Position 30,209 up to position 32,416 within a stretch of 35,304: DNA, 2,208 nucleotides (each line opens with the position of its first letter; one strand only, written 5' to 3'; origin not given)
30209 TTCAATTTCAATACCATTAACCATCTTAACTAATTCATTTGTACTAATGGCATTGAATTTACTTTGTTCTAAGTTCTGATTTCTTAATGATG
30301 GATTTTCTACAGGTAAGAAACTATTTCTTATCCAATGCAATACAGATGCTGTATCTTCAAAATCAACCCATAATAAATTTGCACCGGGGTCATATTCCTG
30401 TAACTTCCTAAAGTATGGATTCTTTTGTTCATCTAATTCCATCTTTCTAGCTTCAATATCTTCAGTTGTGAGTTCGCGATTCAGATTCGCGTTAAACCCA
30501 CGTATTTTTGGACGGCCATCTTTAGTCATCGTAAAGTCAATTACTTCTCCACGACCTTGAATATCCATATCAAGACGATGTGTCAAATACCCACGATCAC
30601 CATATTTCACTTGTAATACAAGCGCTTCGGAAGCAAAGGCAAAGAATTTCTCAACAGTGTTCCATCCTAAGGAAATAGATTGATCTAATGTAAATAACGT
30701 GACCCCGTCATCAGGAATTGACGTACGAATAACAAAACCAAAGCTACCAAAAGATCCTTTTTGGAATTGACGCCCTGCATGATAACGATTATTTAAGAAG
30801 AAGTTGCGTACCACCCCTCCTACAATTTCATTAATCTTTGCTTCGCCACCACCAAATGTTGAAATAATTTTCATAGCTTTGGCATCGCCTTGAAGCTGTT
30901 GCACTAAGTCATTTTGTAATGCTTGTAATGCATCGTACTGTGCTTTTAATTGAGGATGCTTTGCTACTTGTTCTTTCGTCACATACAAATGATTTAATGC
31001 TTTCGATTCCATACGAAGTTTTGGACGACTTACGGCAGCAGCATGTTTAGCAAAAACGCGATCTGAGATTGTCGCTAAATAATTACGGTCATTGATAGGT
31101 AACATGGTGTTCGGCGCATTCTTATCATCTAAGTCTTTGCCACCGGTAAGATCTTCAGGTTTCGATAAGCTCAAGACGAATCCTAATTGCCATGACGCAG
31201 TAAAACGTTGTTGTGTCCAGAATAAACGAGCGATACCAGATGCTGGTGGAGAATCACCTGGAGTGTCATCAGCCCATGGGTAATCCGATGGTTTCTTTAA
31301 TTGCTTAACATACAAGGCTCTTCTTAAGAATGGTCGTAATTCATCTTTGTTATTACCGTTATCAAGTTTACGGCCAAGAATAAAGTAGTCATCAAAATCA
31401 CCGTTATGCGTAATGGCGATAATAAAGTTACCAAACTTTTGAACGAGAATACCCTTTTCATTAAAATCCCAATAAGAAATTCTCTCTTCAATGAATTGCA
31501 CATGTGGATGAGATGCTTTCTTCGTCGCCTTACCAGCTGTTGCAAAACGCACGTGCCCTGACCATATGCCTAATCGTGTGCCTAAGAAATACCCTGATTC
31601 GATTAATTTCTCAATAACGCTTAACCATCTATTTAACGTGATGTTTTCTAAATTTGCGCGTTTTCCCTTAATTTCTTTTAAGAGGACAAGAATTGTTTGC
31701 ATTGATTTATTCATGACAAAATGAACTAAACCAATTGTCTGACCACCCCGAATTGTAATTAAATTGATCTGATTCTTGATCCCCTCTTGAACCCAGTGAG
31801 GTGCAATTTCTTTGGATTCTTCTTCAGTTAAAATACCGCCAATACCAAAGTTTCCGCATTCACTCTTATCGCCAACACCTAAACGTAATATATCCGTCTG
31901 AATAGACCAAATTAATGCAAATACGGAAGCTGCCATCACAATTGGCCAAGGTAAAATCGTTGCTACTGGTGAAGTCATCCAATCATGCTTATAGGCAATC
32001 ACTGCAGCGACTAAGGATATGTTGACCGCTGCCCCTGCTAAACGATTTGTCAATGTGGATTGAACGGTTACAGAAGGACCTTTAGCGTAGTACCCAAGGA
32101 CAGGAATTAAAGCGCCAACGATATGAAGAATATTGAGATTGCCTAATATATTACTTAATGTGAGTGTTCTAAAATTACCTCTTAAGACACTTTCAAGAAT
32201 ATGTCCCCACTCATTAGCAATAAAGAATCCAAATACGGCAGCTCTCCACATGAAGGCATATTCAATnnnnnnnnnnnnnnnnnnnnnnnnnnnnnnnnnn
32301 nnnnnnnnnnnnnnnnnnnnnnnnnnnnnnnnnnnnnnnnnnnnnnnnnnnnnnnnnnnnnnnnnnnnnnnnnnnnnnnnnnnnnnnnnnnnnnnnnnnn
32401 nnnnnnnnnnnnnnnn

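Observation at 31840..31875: The Ntn-type amidotransferase nucleophile Cys is buried about 1,126 residues into the ORF, implying proteolytic processing or an inactive domain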

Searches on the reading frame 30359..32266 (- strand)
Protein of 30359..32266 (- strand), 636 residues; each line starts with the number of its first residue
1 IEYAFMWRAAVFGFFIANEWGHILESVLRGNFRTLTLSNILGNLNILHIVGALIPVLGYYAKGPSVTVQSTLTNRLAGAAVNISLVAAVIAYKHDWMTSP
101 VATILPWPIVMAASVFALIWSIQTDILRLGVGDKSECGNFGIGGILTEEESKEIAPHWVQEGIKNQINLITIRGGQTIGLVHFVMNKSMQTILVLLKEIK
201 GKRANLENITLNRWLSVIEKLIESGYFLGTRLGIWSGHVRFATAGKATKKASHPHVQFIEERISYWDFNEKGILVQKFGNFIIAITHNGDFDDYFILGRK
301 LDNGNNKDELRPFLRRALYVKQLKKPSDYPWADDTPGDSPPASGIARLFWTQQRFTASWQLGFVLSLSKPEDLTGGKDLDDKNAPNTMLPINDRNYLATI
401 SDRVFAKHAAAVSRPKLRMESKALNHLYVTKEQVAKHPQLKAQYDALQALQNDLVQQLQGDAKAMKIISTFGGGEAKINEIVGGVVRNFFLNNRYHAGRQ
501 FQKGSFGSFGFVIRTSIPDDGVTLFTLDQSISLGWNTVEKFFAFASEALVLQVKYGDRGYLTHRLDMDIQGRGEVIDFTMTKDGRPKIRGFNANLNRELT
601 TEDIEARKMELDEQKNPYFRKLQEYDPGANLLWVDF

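Call 51: predict_structure(alignment_id=A4)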
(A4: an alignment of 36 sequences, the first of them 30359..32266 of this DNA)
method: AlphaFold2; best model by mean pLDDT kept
length: 636 residues; sequences in the alignment: 36
mean_pLDDT: 86.0   pTM: 0.77
mean pLDDT of the five models: 86.0, 85.6, 85.3, 85.2, 84.6
residues with pLDDT >= 90: 381; 70-90: 164; 50-70: 65; < 50: 26
segments of 3 or more residues with pLDDT < 50: 130-135, 324-330, 624-636
pLDDT, mean of each block of 10 residues (from residue 1): 58 76 88 84 82 65 72 83 80 61 62 76 67 61 95 92 93 86 91 91 79 92 87 93 79 88 93 95 93 96 85 89 48 75 95 97 95 95 93 96 98 93 94 98 98 98 94 85 97 97 95 93 96 97 95 95 95 96 95 96 94 75 47 33
secondary structure, 60 per line:
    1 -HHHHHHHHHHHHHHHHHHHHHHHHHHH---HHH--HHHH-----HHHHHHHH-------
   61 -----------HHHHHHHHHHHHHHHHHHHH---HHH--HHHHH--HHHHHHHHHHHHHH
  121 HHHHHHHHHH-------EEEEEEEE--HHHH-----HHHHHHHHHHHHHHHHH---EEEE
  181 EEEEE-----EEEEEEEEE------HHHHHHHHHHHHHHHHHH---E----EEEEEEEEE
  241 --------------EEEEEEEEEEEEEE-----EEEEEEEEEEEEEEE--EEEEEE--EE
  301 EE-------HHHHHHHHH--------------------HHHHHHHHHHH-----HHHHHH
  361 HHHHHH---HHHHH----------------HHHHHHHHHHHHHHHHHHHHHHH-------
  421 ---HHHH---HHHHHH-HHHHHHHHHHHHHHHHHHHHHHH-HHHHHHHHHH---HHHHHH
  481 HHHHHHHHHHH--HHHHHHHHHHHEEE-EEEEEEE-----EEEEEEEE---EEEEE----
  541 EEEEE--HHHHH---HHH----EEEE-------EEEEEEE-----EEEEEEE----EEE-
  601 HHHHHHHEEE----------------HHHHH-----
elements in order: H2-28 H37-40 H46-53 H72-91 H100-104 H107-130 E138-145 H148-151 H157-173 E177-185 E191-199 H206-223 E232-240 E255-268 E274-288 E291-296 E299-302 H310-318 H339-349 H355-366 H370-374 H391-413 H424-427 H431-436 H438-460 H462-471 H475-491 H494-504 E505-507 E509-515 E521-528 E532-536 E541-545 H548-552 E563-566 E574-580 E586-592 E597-599 H601-607 E608-610 H627-631

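Call 53: fold_search(model_id=the predicted structure, library=pdb)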
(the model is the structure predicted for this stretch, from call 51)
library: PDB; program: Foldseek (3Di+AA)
matches with E <= 10: 453; with E <= 0.001: 39
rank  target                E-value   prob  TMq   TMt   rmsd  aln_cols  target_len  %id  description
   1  3ooj_C                3.6e-07  1.00  0.28  0.30   8.6       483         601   12  C1A mutant of E. coli GlmS in complex with glucose-6P and glutamate (released 2011-10-19)
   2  1jxa_A                4.1e-07  1.00  0.29  0.30   8.9       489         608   12  GLUCOSAMINE 6-PHOSPHATE SYNTHASE WITH GLUCOSE 6-PHOSPHATE (released 2001-11-21)
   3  2j6h_A                5.2e-07  1.00  0.30  0.31   7.7       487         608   11  E. coli glucosamine-6-P synthase in complex with glucose-6P and 5-oxo- L-norleucine (released 2006-10-02)
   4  3ooj_E                7.2e-07  1.00  0.30  0.31   8.0       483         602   11  C1A mutant of E. coli GlmS in complex with glucose-6P and glutamate (released 2011-10-19)
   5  3ooj_A                7.5e-07  1.00  0.29  0.30   8.9       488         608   12  C1A mutant of E. coli GlmS in complex with glucose-6P and glutamate (released 2011-10-19)
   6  1xff_A                1.1e-06  1.00  0.27  0.65   8.6       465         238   12  Glutaminase domain of glucosamine 6-phosphate synthase complexed with glutamate (released 2004-09-28)
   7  1xff_B                1.6e-06  1.00  0.28  0.67   8.1       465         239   12  Glutaminase domain of glucosamine 6-phosphate synthase complexed with glutamate (released 2004-09-28)
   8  1ecf_A                3.6e-06  1.00  0.28  0.35   7.8       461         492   13  ESCHERICHIA COLI GLUTAMINE PHOSPHORIBOSYLPYROPHOSPHATE (PRPP) AMIDOTRANSFERASE (released 1996-11-08)
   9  3ooj_G                3.7e-06  1.00  0.28  0.29   8.5       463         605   11  C1A mutant of E. coli GlmS in complex with glucose-6P and glutamate (released 2011-10-19)
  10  3ooj_D                4.9e-06  1.00  0.29  0.30   7.8       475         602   12  C1A mutant of E. coli GlmS in complex with glucose-6P and glutamate (released 2011-10-19)
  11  6svq_A                6.2e-06  1.00  0.28  0.28   8.3       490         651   11  Crystal structure of human GFAT-1 G461E after UDP-GlcNAc soaking (released 2020-01-15)
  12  6czf_D                7.5e-06  1.00  0.27  0.34   8.4       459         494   12  The structure of E. coli PurF in complex with ppGpp-Mg (released 2018-10-10)
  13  6czf_B                1.1e-05  1.00  0.27  0.34   8.4       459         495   13  The structure of E. coli PurF in complex with ppGpp-Mg (released 2018-10-10)
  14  1ecb_A                1.6e-05  1.00  0.27  0.36   7.9       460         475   13  ESCHERICHIA COLI GLUTAMINE PHOSPHORIBOSYLPYROPHOSPHATE (PRPP) AMIDOTRANSFERASE COMPLEXED WITH 2 GMP, 1 MG PER SUBUNIT (released 1998-04-15)
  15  1ecf_B                1.6e-05  1.00  0.28  0.35   7.9       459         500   13  ESCHERICHIA COLI GLUTAMINE PHOSPHORIBOSYLPYROPHOSPHATE (PRPP) AMIDOTRANSFERASE (released 1996-11-08)
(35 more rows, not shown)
